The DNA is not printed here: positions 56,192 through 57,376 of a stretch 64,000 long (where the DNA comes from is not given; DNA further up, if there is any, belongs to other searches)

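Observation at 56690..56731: Exact 42-bp (14-codon) in-frame insertion of the repeat inside the essential gene folP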

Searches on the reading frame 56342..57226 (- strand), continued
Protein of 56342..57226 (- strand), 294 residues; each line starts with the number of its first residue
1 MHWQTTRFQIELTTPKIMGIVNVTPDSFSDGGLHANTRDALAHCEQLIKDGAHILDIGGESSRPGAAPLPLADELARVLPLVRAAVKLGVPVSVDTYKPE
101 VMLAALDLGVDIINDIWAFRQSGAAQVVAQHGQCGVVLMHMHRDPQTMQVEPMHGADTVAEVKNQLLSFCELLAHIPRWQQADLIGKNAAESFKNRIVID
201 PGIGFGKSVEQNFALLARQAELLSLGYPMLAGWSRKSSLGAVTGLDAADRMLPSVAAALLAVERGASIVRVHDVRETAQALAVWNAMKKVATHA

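Call 40: search_solved_structures(query=window:56342-57226:-, show_alignments=2, max_evalue=1e-20)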
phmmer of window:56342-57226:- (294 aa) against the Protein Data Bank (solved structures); distinct sequences matched with E-value up to 1e-20: 35.
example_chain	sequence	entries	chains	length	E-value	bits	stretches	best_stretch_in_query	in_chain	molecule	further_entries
2y5j_A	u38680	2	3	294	1.5e-76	260.8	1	4-291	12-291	DIHYDROPTEROATE SYNTHASE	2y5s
7l6p_A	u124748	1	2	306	5.9e-72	245.7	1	11-292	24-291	Dihydropteroate synthase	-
6day_A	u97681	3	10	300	1.2e-65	225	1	11-290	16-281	Dihydropteroate synthase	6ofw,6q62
2dqw_A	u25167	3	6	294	9.2e-63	215.5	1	10-287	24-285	Dihydropteroate synthase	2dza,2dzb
1aj0_A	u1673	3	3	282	2.2e-62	214.3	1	9-286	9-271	DIHYDROPTEROATE SYNTHASE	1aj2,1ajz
5u0v_A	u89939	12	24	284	2.3e-62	214.3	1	9-286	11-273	Dihydropteroate synthase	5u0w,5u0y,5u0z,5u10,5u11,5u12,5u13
9p5i_A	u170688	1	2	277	2.5e-62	214.1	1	9-286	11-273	Dihydropteroate synthase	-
5umg_A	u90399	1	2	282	4e-61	210.2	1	10-286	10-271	Dihydropteroate synthase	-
7tq1_A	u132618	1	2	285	7.2e-61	209.3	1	9-286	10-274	Dihydropteroate synthase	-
3tyu_A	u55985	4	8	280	9e-59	202.5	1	2-288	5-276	7,8-dihydropteroate synthase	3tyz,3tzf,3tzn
5jq9_A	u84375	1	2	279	9.3e-59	202.4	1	2-288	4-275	Dihydropteroate synthase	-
1tws_A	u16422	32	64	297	3.2e-53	184.3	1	16-145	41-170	DHPS, Dihydropteroate synthase | Dihydropteroate synthase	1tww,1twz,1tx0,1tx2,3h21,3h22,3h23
3v5o_A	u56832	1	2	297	1.6e-52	182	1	16-145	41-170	Dihydropteroate synthase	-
6pz2_A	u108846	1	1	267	8.8e-52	179.5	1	16-286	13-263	Dihydropteroate synthase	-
5usw_A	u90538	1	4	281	4.1e-50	174.1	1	13-287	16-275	Dihydropteroate synthase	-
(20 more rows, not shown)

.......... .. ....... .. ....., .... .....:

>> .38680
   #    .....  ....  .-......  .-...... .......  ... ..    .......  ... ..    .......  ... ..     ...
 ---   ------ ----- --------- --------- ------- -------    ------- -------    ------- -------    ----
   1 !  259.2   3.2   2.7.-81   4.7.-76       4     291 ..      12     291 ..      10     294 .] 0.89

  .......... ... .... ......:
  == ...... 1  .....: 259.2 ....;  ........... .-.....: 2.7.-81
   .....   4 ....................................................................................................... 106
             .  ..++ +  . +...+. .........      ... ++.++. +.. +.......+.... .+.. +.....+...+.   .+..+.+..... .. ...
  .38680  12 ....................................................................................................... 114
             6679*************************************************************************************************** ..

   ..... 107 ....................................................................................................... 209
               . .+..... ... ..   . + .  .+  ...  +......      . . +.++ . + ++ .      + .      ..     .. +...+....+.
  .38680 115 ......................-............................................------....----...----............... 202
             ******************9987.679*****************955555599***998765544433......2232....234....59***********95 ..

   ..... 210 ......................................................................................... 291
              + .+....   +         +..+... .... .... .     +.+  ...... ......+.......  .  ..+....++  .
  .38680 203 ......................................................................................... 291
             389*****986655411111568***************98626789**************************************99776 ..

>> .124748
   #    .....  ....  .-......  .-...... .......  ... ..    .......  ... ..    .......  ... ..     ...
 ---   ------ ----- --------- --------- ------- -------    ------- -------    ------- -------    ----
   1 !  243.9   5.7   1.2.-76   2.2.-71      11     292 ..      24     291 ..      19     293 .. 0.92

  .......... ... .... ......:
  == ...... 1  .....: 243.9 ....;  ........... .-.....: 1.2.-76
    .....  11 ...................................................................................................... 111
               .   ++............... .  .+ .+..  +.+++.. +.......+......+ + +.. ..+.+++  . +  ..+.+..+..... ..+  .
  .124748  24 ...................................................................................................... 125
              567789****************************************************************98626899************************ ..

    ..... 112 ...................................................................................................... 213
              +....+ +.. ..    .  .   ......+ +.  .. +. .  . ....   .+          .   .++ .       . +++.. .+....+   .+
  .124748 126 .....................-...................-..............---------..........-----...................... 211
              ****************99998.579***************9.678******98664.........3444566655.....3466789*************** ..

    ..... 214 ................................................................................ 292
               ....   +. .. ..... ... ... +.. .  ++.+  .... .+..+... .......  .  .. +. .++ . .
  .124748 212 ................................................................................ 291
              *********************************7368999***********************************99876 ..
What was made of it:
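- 56342..57226 (-): folP (dihydropteroate synthase), 294 aa, intact. PDB DHPS 2Y5J, E 1.5e-76 (call 40).
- On Dihydropteroate synthase (FolP, Pterin_bind TIM barrel): PDB 2Y5J, E 1.5e-76 (call 40).
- Checked: Aligned with B. cenocepacia DHPS (PDB 2Y5J), this stretch has exactly 14 extra residues (call 40).
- There are 14 extra residues compared with PDB 2Y5J (call 40). FolP is 14 residues longer than B. cenocepacia DHPS in this stretch (call 40).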

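Call 42: find_encoding_contigs(protein=P0007, flank=10000, max_places=1)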
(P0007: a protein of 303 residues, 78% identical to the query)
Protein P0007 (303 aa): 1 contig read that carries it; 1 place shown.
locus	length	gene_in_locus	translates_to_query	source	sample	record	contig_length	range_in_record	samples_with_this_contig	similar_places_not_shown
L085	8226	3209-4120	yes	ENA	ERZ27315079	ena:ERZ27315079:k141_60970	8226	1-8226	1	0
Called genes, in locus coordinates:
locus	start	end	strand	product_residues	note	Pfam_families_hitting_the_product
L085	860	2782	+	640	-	PF06480:FtsH_ext, PF06068:TIP49 (faint), PF00004:AAA, PF07728:AAA_5 (faint), PF17862:AAA_lid_3, PF01434:Peptidase_M41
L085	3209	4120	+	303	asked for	PF00809:Pterin_bind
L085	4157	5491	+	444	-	PF02878:PGM_PMM_I, PF02879:PGM_PMM_II, PF02880:PGM_PMM_III, PF00408:PGM_PMM_IV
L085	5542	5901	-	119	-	-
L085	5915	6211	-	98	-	PF07883:Cupin_2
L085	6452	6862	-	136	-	PF13411:MerR_1, PF00376:MerR, PF09278:MerR-DNA-bind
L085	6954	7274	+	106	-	PF02411:MerT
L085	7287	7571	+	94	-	PF00403:HMA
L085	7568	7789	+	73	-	-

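Call 50: predict_structure(alignment_id=A1)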
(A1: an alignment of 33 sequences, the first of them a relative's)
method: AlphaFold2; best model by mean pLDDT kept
length: 294 residues; sequences in the alignment: 33
mean_pLDDT: 87.5   pTM: 0.89
mean pLDDT of the five models: 87.5, 85.7, 85.5, 81.6, 79.0
residues with pLDDT >= 90: 173; 70-90: 89; 50-70: 30; < 50: 2
segments of 3 or more residues with pLDDT < 50: none
pLDDT, mean of each block of 10 residues (from residue 1): 95 96 69 73 97 91 70 91 97 93 96 84 85 91 80 89 92 68 56 87 90 97 97 85 90 96 97 97 95 77
secondary structure, 60 per line:
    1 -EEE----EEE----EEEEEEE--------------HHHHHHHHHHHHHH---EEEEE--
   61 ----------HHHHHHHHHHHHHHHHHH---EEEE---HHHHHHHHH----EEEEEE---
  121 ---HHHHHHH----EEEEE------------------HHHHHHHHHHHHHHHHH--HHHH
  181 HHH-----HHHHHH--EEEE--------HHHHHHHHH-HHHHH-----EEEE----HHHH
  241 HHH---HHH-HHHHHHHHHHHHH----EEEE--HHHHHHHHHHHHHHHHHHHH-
elements in order: E2-4 E9-11 E16-22 H37-50 E54-58 H71-88 E92-95 H99-107 E112-117 H124-130 E135-139 H158-174 H177-183 H189-194 E197-200 H209-217 H219-223 E229-232 H237-243 H251-263 E268-271 H274-293
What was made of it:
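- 56342..57226 (-): AlphaFold model pLDDT 87.5 (call 50).
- On Dihydropteroate synthase (FolP, Pterin_bind TIM barrel): AlphaFold pTM 0.89 (call 50).
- On RPE-like in-frame palindromic repeat: Residues 166-174 are part of the core helix (call 50).
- Structure: helix 158-174 includes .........; residues 171-190 have pLDDT 56-68; the strand IVID is 197-200 (call 50).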

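Call 65: list_cluster_members(proteins=[P0001, P0121, P0003, P0007])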
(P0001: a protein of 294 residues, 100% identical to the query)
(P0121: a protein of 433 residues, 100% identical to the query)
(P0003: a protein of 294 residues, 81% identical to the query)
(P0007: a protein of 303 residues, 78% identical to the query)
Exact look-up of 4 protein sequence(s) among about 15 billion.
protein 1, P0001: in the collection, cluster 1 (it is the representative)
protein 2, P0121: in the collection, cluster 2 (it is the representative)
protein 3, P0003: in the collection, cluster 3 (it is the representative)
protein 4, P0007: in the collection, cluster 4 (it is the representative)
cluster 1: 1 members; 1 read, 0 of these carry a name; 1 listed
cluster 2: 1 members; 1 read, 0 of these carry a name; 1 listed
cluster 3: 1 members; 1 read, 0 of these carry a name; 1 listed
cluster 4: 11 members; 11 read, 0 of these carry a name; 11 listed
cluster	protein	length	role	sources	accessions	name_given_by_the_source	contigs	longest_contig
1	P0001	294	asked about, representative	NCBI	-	-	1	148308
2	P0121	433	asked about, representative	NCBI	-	-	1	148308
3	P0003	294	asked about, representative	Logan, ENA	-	-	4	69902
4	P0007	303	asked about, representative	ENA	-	-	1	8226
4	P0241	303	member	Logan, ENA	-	-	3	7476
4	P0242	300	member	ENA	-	-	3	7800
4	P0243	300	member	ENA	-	-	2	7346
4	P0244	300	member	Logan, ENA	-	-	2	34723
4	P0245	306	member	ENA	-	-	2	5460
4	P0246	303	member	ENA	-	-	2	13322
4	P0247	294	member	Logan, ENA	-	-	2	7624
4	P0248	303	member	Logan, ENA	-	-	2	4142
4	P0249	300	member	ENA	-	-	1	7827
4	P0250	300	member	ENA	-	-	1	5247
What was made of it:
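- Tried and rejected: Cluster look-up gave no organism name (call 65).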

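Call 90: find_related_loci(query=window:56345-57226:-, collection=metagenome_contigs, flank=2500)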
Query seq(294 aa) (294 aa) in metagenome_contigs; peptide patterns used: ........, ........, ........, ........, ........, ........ (x = any residue, [..] = any of these).
600 stretches matched a pattern (row limit reached: there are more); 513 encode a relative of the query (tblastn E <= 1e-3); the best 80 are kept; 80 distinct loci.
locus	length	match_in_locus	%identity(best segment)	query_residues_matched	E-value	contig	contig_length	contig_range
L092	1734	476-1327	68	1-294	3e-137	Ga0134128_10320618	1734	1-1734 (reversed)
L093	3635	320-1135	70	1-287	2e-127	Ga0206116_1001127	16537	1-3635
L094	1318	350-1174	68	1-290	6e-136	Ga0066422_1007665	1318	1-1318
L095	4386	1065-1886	70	1-289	2e-125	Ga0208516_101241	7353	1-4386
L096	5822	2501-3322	67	1-289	7e-125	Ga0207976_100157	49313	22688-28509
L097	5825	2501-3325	66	1-290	9e-124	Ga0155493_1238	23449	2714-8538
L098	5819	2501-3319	67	1-288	4e-123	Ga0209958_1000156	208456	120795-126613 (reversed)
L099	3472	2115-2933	67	1-288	6e-126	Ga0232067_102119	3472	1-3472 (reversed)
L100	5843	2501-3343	66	1-288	2e-122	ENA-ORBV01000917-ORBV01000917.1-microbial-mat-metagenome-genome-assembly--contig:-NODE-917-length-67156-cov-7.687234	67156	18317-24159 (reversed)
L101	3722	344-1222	65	1-294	1e-122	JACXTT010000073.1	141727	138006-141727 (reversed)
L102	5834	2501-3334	68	1-293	2e-121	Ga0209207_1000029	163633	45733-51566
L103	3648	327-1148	67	1-289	6e-122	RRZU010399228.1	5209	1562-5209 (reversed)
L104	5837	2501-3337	66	1-294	6e-121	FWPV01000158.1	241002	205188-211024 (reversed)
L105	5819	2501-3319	67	3-289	1e-120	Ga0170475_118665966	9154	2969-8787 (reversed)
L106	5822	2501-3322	66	1-289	1e-120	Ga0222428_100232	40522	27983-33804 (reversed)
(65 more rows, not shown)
